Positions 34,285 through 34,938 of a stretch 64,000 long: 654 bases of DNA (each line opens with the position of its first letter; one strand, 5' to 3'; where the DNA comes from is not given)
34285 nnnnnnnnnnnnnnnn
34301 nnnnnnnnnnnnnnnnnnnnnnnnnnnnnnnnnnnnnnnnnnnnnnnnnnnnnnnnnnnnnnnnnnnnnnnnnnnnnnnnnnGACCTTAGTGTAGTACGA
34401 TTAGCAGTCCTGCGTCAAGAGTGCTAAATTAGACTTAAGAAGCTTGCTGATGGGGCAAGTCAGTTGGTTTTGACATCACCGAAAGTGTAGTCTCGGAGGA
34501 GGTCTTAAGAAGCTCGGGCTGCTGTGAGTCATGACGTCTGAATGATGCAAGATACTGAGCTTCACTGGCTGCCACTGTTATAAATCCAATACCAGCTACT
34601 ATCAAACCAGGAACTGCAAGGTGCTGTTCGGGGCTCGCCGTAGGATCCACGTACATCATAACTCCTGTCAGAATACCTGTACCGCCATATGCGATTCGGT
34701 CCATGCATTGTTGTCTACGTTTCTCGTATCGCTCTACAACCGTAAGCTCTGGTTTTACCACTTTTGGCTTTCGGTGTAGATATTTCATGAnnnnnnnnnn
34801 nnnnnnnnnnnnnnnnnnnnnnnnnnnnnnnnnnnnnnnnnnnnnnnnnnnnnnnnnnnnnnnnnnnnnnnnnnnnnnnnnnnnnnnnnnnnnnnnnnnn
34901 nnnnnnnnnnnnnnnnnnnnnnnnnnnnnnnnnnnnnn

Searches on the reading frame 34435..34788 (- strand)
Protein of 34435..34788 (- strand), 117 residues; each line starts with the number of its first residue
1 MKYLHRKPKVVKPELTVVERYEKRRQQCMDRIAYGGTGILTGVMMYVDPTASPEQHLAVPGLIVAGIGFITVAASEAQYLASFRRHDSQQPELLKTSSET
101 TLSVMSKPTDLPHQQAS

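Call 7: search_protein_families(library=pfam, proteins=[window:34435-34788:-])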
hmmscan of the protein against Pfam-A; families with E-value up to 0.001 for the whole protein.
window:34435-34788:- (117 aa): 0 families
